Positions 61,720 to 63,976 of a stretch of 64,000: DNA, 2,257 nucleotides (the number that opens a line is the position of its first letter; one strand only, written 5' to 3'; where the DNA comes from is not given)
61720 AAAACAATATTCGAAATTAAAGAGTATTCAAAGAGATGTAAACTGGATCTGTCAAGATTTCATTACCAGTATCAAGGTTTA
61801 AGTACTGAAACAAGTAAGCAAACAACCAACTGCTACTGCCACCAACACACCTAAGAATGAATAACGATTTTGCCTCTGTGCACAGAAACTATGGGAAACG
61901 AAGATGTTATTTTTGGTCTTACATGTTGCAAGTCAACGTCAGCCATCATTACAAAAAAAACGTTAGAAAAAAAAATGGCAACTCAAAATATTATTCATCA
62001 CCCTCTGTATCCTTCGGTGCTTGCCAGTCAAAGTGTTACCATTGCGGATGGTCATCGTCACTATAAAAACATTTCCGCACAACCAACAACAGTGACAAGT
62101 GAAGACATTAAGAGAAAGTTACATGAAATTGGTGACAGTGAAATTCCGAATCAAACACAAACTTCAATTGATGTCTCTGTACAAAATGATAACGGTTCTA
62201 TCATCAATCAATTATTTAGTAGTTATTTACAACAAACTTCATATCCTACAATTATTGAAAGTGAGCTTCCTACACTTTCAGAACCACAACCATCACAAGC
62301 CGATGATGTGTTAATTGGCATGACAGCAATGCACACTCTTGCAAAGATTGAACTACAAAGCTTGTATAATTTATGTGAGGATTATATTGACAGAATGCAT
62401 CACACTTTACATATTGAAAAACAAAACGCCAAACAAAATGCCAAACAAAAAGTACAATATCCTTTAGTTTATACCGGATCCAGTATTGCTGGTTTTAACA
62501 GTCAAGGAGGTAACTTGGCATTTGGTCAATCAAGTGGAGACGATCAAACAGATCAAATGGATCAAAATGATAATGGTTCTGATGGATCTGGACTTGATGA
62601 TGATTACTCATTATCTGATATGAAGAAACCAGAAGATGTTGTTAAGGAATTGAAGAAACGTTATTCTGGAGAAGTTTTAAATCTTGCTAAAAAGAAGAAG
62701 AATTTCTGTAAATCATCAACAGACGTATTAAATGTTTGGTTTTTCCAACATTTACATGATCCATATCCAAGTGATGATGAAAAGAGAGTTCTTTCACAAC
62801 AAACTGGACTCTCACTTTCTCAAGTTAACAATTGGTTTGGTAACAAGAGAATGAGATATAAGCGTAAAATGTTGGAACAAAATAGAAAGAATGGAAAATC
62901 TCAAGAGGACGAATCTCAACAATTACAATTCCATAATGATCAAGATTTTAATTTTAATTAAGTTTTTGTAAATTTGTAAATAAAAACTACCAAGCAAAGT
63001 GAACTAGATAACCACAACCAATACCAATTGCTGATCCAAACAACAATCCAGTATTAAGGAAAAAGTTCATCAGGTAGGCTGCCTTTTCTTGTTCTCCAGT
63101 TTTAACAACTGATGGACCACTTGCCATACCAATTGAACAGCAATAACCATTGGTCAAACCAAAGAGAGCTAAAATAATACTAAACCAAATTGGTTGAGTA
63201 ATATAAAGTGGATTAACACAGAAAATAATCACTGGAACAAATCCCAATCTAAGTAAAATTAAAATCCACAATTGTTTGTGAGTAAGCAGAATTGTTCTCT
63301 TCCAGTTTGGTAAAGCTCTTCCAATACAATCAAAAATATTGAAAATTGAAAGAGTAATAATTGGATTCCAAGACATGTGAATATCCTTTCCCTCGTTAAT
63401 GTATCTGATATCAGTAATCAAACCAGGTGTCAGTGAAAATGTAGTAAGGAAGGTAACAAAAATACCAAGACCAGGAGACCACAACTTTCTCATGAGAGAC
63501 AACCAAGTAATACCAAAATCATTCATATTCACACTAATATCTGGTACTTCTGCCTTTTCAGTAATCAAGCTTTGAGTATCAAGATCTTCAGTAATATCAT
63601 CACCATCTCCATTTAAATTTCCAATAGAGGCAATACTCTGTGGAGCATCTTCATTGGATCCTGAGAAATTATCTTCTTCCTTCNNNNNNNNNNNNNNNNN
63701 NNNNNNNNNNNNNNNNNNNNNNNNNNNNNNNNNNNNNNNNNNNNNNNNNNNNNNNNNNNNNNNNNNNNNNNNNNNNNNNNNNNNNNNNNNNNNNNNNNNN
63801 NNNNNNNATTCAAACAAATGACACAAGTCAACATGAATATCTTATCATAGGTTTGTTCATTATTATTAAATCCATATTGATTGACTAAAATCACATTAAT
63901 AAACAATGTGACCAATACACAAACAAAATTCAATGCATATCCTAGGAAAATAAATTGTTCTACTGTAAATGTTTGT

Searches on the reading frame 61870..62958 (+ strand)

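Call 67: search_protein_families(library=pfam, proteins=[window:61870-62958:+], max_evalue=0.01)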
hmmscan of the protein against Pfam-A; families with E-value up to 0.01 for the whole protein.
window:61870-62958:+ (363 aa): 2 families
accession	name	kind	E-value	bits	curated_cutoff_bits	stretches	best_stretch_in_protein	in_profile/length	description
PF05920.17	Homeobox_KN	-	2e-18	66.4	24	1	290-329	1-40/40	Homeobox KN domain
PF00046.35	Homeodomain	-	1e-10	41.7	22.9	1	274-332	2-57/57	Homeodomain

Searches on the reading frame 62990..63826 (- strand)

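Call 67: search_protein_families(library=pfam, proteins=[window:62990-63826:-], max_evalue=0.01)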
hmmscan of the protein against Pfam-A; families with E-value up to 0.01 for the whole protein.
window:62990-63826:- (279 aa): 2 families
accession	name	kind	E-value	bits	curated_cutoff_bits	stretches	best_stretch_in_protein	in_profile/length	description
PF01733.24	Nucleoside_tran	-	3e-27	96.3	29.8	1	107-267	137-303/309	Nucleoside transporter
PF07690.21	MFS_1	-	6.6e-05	22.4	33.4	1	108-264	192-346/347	Major Facilitator Superfamily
